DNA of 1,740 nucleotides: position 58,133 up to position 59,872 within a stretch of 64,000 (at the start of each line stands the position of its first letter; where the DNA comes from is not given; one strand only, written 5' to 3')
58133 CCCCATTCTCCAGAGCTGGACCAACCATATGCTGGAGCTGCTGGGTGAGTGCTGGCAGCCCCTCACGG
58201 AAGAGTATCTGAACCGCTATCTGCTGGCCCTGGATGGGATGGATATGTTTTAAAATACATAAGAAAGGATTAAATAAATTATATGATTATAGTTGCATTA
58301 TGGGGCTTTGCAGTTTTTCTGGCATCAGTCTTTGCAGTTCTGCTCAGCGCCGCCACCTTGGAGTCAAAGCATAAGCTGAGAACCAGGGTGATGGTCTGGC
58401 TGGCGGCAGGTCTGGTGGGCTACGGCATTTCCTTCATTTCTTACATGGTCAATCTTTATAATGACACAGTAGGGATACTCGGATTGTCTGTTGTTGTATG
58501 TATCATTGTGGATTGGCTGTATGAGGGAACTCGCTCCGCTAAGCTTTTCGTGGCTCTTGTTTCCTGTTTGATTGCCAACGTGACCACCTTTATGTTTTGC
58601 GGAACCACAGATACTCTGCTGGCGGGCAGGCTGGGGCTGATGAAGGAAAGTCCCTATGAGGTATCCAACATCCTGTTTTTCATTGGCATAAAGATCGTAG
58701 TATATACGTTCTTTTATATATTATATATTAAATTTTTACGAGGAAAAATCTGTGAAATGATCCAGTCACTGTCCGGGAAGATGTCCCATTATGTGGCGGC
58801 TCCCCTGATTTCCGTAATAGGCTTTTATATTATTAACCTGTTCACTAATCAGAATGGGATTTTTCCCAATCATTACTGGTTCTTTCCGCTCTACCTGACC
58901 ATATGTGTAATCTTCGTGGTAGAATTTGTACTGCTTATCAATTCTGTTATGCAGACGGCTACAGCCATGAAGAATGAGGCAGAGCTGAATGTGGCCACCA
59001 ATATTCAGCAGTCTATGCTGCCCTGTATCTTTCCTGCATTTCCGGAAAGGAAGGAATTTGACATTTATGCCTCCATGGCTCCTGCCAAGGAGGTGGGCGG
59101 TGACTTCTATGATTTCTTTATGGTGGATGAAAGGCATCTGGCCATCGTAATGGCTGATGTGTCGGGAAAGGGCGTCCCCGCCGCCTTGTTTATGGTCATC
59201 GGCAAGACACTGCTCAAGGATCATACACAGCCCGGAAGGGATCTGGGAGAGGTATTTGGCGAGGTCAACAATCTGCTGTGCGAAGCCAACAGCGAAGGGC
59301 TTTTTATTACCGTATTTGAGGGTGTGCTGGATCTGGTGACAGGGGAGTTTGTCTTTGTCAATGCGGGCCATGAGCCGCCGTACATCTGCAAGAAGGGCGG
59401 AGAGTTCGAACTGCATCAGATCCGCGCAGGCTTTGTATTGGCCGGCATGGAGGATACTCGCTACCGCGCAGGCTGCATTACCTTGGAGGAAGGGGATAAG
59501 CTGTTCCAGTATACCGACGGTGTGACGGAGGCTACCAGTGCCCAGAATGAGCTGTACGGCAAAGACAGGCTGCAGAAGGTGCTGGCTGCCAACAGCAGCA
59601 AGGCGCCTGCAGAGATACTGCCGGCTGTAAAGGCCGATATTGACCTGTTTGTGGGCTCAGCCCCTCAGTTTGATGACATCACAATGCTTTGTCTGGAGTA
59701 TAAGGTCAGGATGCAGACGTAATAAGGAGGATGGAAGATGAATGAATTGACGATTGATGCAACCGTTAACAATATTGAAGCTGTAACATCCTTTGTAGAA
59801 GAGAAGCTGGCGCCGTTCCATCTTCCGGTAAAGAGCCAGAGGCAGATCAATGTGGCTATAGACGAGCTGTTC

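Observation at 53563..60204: NRPS embedded inside a sigma-less partner-switching operon (STAS - NRPS - PP2C - anti-sigma-type kinase)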

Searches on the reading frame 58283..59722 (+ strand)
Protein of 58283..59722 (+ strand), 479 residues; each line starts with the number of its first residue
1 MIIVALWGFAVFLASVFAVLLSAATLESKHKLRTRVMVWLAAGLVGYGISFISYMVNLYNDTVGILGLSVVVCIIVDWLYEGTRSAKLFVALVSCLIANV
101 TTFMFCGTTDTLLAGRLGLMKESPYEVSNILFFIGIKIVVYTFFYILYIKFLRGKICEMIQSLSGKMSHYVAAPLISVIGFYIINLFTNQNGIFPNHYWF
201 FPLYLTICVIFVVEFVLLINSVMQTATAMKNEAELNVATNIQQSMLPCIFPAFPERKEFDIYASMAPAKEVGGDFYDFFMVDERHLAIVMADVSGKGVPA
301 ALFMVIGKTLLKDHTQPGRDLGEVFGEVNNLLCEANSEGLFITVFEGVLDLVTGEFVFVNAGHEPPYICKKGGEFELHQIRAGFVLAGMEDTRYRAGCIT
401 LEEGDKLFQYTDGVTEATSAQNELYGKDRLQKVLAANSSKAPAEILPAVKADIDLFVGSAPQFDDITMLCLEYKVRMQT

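Call 4: search_protein_families(library=pfam, proteins=[window:58283-59722:+], max_evalue=0.01)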
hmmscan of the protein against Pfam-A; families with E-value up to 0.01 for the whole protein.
window:58283-59722:+ (479 aa): 1 family
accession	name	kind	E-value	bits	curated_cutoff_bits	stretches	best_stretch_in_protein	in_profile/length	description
PF07228.17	SpoIIE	-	4.2e-45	154.5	25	1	283-473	2-191/192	Stage II sporulation protein E (SpoIIE)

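Call 23: find_homologous_proteins(query=window:58283-59722:+, max_evalue=1e-10)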
Query window:58283-59722:+ (479 aa): 8000 proteins with E <= 1e-10 among 8000 candidates; the best 120 are listed.
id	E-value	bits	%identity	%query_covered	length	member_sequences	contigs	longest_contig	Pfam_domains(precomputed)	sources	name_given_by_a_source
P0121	0.0e+0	1069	100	100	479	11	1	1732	PF07228.18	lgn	-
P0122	3.5e-262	888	81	99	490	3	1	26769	PF07228.18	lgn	-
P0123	1.8e-231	787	73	100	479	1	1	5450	PF07228.18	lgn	-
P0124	3.3e-231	786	72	100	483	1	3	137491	PF07228.18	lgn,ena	-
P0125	6.3e-231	785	72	100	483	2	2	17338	PF07228.18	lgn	-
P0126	5.1e-230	782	72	99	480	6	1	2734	PF07228.18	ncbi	-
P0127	7.4e-230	782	74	100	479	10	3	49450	PF07228.18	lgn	-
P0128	3.9e-229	779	72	100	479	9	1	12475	PF07228.18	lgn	-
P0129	1.9e-227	774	70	99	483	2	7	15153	PF07228.18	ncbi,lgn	-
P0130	2.4e-227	774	71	99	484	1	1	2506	PF07228.18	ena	-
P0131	3.3e-227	773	72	99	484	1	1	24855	PF07228.18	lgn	-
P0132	3.8e-227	773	71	100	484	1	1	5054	PF07228.18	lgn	-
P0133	9.0e-226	768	72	99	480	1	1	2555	PF07228.18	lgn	-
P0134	3.8e-225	766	70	100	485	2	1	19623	PF07228.18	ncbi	-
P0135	5.5e-225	766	70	100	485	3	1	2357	PF07228.18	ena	-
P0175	1.0e-217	742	68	99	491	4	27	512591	PF07228.18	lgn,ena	-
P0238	1.1e-185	636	61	99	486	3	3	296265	PF07228.18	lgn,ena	-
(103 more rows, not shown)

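Call 36: find_encoding_contigs(protein=P0238, flank=9000, max_places=2)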
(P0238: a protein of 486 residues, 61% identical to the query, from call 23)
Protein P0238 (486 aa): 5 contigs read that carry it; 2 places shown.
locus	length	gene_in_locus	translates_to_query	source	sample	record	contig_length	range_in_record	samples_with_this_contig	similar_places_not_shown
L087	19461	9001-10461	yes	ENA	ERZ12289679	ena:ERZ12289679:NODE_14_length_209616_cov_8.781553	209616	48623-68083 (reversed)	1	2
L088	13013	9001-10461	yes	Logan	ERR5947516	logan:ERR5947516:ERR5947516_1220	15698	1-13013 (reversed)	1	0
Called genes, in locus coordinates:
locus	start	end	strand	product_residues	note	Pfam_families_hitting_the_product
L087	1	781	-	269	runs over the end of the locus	PF13411:MerR_1, PF00376:MerR (weak)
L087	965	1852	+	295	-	PF24391:HD-CE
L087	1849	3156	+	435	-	PF00860:Xan_ur_permease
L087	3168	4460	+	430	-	PF00860:Xan_ur_permease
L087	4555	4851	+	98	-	PF01740:STAS, PF13466:STAS_2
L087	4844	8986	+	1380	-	PF00668:Condensation, PF00501:AMP-binding, PF13193:AMP-binding_C (weak), PF00550:PP-binding, PF01073:3Beta_HSD (faint), PF01370:Epimerase, PF07993:NAD_binding_4, PF16363:GDP_Man_Dehyd (weak)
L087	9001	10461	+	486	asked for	PF07228:SpoIIE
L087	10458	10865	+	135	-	PF13581:HATPase_c_2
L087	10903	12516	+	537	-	PF00375:SDF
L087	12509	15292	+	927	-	PF00497:SBP_bac_3, PF00528:BPD_transp_1, PF02463:SMC_N (faint), PF00005:ABC_tran, PF13304:AAA_21 (faint)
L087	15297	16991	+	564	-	PF01979:Amidohydro_1, PF07969:Amidohydro_3 (faint), PF13382:Adenine_deam_C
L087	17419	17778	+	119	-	PF03965:Penicillinase_R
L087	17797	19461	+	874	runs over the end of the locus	PF05569:Peptidase_M56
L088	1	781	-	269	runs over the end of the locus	PF13411:MerR_1, PF00376:MerR (weak)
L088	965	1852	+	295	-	PF24391:HD-CE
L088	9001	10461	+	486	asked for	PF07228:SpoIIE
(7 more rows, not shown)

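Call 37: find_encoding_contigs(protein=P0175, flank=9000, max_places=2)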
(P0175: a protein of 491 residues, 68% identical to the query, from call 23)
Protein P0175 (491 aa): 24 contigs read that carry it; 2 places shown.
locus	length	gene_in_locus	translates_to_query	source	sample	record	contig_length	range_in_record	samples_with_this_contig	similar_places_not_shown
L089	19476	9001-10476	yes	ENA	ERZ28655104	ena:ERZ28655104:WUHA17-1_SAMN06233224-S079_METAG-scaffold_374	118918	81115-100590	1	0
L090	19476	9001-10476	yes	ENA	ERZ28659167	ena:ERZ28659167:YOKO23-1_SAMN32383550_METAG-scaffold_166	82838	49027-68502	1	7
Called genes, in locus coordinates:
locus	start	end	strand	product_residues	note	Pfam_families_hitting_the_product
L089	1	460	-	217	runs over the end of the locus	PF00072:Response_reg, PF04397:LytTR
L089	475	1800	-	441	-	PF14501:HATPase_c_5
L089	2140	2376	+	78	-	-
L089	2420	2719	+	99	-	-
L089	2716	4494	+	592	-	PF00149:Metallophos, PF02872:5_nucleotid_C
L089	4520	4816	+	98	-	PF01740:STAS, PF13466:STAS_2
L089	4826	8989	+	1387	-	PF00668:Condensation, PF00501:AMP-binding, PF13193:AMP-binding_C (weak), PF00550:PP-binding, PF01073:3Beta_HSD, PF01370:Epimerase, PF04321:RmlD_sub_bind (weak), PF07993:NAD_binding_4, +1 more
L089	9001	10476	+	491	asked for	PF07228:SpoIIE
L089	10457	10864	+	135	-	PF13581:HATPase_c_2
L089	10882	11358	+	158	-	-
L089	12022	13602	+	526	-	PF00664:ABC_membrane, PF00005:ABC_tran, PF02463:SMC_N (faint)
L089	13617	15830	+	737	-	PF00664:ABC_membrane, PF00005:ABC_tran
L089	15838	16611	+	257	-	PF01048:PNP_UDP_1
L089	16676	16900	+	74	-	-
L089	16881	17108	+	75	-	-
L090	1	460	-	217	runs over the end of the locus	PF00072:Response_reg, PF04397:LytTR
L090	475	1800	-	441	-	PF14501:HATPase_c_5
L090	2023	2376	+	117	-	-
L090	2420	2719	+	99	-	-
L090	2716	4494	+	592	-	PF00149:Metallophos, PF02872:5_nucleotid_C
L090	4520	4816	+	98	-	PF01740:STAS, PF13466:STAS_2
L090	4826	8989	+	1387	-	PF00668:Condensation, PF00501:AMP-binding, PF13193:AMP-binding_C (weak), PF00550:PP-binding, PF01073:3Beta_HSD, PF01370:Epimerase, PF04321:RmlD_sub_bind (weak), PF07993:NAD_binding_4, +1 more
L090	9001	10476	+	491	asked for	PF07228:SpoIIE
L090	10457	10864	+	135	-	PF13581:HATPase_c_2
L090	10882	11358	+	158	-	-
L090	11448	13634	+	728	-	PF03412:Peptidase_C39, PF13529:Peptidase_C39_2 (faint), PF00664:ABC_membrane, PF00005:ABC_tran, PF02463:SMC_N (faint)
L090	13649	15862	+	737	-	PF00664:ABC_membrane, PF00005:ABC_tran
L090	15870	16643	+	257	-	PF01048:PNP_UDP_1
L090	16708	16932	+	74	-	-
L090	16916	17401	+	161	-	PF04542:Sigma70_r2, PF08281:Sigma70_r4_2, PF04545:Sigma70_r4 (weak)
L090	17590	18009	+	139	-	-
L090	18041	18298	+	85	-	-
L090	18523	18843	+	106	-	-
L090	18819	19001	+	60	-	-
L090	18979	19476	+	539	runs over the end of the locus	PF00375:SDF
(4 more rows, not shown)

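Call 38: find_encoding_contigs(protein=P0122, flank=10000, max_places=2)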
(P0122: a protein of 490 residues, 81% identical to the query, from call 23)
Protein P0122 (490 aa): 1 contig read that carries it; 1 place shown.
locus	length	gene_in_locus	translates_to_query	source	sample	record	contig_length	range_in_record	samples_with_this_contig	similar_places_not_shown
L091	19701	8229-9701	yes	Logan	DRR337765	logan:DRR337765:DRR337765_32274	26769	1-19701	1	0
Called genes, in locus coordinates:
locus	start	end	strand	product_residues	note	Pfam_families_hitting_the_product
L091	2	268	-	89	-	?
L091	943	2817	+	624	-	PF00672:HAMP, PF00015:MCPsignal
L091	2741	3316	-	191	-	-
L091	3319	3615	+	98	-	PF01740:STAS, PF13466:STAS_2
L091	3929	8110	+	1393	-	PF00668:Condensation, PF00501:AMP-binding, PF13193:AMP-binding_C, PF00550:PP-binding, PF01073:3Beta_HSD, PF01370:Epimerase, PF07993:NAD_binding_4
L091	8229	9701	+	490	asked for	PF07228:SpoIIE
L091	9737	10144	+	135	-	PF13581:HATPase_c_2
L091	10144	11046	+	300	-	-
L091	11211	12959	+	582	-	PF00004:AAA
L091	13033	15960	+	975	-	PF13290:CHB_HEX_C_1 (weak), PF13287:Fn3_assoc, PF13290:CHB_HEX_C_1, PF13287:Fn3_assoc, PF13290:CHB_HEX_C_1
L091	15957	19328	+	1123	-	PF13287:Fn3_assoc, PF13290:CHB_HEX_C_1, PF13287:Fn3_assoc, PF13290:CHB_HEX_C_1, PF13287:Fn3_assoc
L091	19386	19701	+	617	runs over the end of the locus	-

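Call 40: search_protein_families(library=ncbifam, proteins=[window:58283-59722:+], max_evalue=0.001)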
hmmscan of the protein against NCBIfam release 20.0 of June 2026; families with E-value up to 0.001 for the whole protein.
window:58283-59722:+ (479 aa): 3 families
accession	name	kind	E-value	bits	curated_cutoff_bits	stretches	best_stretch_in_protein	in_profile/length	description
NF045505.1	RR_RssB_Pseudo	equivalog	5.2e-12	45.5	700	1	222-421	144-345/394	two-component system response regulator RssB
NF038263.1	prot_phos_SiaA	equivalog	2.1e-10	39.8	700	1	227-471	407-655/658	biofilm regulation protein phosphatase SiaA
TIGR02865.1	spore_II_E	equivalog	7.3e-08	30.9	490.8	1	218-452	516-743/764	stage II sporulation protein E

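Call 47: find_related_loci(query=A2, collection=metagenome_contigs, flank=7000)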
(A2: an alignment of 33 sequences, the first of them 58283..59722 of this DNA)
Query A2 (479 aa) in metagenome_contigs; peptide patterns used: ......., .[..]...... (x = any residue, [..] = any of these).
600 stretches matched a pattern (row limit reached: there are more); 573 encode a relative of the query (tblastn E <= 1e-3); the best 80 are kept; 80 distinct loci.
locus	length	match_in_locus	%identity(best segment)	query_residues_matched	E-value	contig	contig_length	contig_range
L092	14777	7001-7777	76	220-478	2e-131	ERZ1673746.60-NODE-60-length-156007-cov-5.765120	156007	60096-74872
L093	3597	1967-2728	75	225-478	1e-132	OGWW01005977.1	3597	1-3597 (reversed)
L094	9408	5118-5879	75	225-478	7e-129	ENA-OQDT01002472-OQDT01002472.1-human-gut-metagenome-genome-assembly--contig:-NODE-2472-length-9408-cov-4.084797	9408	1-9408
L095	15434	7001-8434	44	3-479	2e-128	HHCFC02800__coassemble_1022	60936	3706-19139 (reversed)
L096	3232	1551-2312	75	225-478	1e-132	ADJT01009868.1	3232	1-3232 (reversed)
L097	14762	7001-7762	75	225-478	3e-127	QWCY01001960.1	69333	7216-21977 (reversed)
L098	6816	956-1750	70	219-478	8e-121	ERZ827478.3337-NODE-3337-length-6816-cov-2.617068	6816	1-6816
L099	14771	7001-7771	71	217-473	8e-121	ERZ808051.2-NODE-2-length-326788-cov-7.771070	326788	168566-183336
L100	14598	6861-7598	72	233-478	6e-120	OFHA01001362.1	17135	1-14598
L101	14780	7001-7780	68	220-478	8e-117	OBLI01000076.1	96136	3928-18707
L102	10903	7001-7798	67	219-478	2e-116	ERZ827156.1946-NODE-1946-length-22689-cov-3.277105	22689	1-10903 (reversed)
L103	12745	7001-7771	69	225-479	2e-114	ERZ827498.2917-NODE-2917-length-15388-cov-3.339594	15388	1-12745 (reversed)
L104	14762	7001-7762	67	225-478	3e-113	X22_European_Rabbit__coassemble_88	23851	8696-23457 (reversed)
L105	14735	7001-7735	70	225-467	5e-109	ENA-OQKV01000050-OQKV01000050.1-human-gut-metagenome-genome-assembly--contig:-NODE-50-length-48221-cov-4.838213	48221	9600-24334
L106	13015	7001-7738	66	225-470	6e-104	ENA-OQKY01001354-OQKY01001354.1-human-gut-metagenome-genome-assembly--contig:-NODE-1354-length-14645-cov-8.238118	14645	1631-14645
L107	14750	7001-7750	60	225-474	4e-94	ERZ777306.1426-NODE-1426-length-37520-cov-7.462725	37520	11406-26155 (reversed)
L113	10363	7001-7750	60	225-474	1e-88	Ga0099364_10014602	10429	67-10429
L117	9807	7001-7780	55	221-478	3e-85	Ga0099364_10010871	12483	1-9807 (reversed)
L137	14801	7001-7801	49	209-473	2e-80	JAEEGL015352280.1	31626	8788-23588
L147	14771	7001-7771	50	220-476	7e-79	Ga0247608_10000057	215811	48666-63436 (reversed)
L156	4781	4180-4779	63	223-420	7e-78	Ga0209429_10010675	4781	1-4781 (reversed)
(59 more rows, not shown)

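Call 52: predict_structure(alignment_id=A2)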
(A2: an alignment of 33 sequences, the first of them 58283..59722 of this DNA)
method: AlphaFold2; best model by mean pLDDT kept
length: 479 residues; sequences in the alignment: 33
mean_pLDDT: 87.4   pTM: 0.57
mean pLDDT of the five models: 87.4, 86.4, 85.7, 84.0, 83.2
residues with pLDDT >= 90: 264; 70-90: 192; 50-70: 22; < 50: 1
segments of 3 or more residues with pLDDT < 50: none
pLDDT, mean of each block of 10 residues (from residue 1): 92 94 93 93 93 90 90 95 92 91 78 79 83 92 94 88 80 86 83 75 77 79 71 71 64 82 80 82 93 85 88 90 95 86 95 94 92 89 87 92 95 92 93 95 93 92 88 89
secondary structure, 60 per line:
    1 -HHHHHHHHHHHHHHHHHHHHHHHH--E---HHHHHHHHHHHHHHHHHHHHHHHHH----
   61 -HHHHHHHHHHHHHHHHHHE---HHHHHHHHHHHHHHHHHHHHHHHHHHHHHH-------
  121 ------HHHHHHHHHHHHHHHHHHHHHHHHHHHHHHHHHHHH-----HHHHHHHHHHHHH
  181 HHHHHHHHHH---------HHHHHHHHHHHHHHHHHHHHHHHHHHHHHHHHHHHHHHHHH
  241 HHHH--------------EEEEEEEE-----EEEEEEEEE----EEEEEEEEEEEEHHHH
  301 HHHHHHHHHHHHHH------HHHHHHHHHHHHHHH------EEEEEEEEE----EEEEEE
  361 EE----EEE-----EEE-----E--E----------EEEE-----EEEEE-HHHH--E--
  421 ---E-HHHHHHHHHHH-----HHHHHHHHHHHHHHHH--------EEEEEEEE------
elements in order: H2-25 H32-56 H62-79 H84-113 H127-162 H168-190 H200-244 E259-266 E272-280 E285-296 H297-314 H321-335 E342-350 E355-362 E367-369 E375-377 E397-400 E406-410 H412-415 H426-436 H442-457 E466-473

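Call 55: search_protein_families(library=pfam, proteins=[L092:3585-5321:+, L107:2759-4390:+, L101:3157-6129:+, L094:2781-3641:+, L094:3638-4255:+, L092:5338-6183:+, L113:3750-5657:+, L117:4350-4916:+, L092:6161-7789:+], max_evalue=0.001)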
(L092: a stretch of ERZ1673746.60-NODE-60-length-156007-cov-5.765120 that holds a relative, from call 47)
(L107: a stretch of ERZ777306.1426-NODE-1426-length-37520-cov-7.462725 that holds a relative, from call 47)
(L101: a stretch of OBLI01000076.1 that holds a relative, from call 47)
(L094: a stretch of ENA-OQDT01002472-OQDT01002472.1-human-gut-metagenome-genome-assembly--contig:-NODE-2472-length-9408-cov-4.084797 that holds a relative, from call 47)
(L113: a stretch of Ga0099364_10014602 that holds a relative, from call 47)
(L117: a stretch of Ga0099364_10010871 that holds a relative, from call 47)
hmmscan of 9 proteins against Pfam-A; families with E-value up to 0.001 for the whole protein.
L092:3585-5321:+ (578 aa): 2 families
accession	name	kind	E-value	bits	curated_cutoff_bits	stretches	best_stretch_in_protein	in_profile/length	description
PF01554.23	MatE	-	3e-35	121.7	24.9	2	17-181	1-161/161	MatE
PF13581.12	HATPase_c_2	-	4.7e-06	27.1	27.4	1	456-577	5-126/127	Histidine kinase-like ATPase domain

L107:2759-4390:+ (543 aa): 3 families
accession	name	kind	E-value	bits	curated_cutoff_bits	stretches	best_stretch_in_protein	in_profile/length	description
PF03321.19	GH3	-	2.8e-50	171.7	23.6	1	17-297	2-290/304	GH3 family N-terminal domain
PF23571.1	GH3_M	-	1.1e-21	77.1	23.6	1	334-403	1-75/75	GH3 family central domain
PF23572.1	GH3_C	-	5.9e-11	43.5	23.6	1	421-517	4-105/119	GH3 family C-terminal domain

L101:3157-6129:+ (990 aa): 3 families
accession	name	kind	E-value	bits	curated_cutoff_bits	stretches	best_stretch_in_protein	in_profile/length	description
PF07690.21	MFS_1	-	4.6e-25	88.7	33.4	1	593-948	3-347/347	Major Facilitator Superfamily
PF17203.10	sCache_3_2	-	0.00015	22.3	28.4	1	496-543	92-139/140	Single cache domain 3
PF17170.10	DUF5128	-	0.00035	20.3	22.9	1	65-115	53-105/321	6-bladed beta-propeller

L094:2781-3641:+ (286 aa): 8 families
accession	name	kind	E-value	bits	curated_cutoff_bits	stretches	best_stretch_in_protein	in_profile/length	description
PF13489.12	Methyltransf_23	-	1.9e-15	57.4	27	1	33-157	15-123/164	Methyltransferase domain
PF08241.18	Methyltransf_11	-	2.3e-12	47.8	21.2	1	44-150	1-95/95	Methyltransferase domain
PF13847.12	Methyltransf_31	-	9.8e-12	45.2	27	1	38-154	2-113/145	Methyltransferase domain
PF08242.18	Methyltransf_12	-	5.3e-11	43.5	30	1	44-148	1-98/98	Methyltransferase domain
PF13649.12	Methyltransf_25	-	3.5e-10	40.9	27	1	43-146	1-97/97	Methyltransferase domain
PF01209.24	Ubie_methyltran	-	3.4e-05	23.7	20.1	1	36-154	44-155/233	ubiE/COQ5 methyltransferase family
PF08003.17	Methyltransf_9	-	0.00079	18.9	23.8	0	41-222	117-282/315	Protein of unknown function (DUF1698)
PF05401.17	NodS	-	0.00082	19.7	24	0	35-142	39-133/201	Nodulation protein S (NodS)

L094:3638-4255:+ (205 aa): 2 families
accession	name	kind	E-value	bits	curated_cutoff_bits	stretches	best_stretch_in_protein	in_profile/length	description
PF00583.31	Acetyltransf_1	-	1.7e-07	32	20.7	1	44-143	22-98/116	Acetyltransferase (GNAT) family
PF13673.13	Acetyltransf_10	-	0.00051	20.5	23.6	0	41-139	17-86/128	Acetyltransferase (GNAT) domain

L092:5338-6183:+ (281 aa): 1 family
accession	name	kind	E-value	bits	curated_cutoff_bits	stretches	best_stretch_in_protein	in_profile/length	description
PF00551.24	Formyl_trans_N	-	1.1e-15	58.3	26.1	1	61-166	69-175/181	Formyl transferase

L113:3750-5657:+ (635 aa): 1 family
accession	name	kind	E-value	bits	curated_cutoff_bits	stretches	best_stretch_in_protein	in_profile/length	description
PF07690.21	MFS_1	-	1.6e-17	63.9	33.4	1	255-566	5-322/347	Major Facilitator Superfamily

L117:4350-4916:+ (188 aa): 0 families

L092:6161-7789:+ (542 aa): 1 family
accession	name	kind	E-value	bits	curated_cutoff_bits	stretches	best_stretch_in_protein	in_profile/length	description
PF07228.17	SpoIIE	-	4.5e-42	144.6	25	1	344-534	2-191/192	Stage II sporulation protein E (SpoIIE)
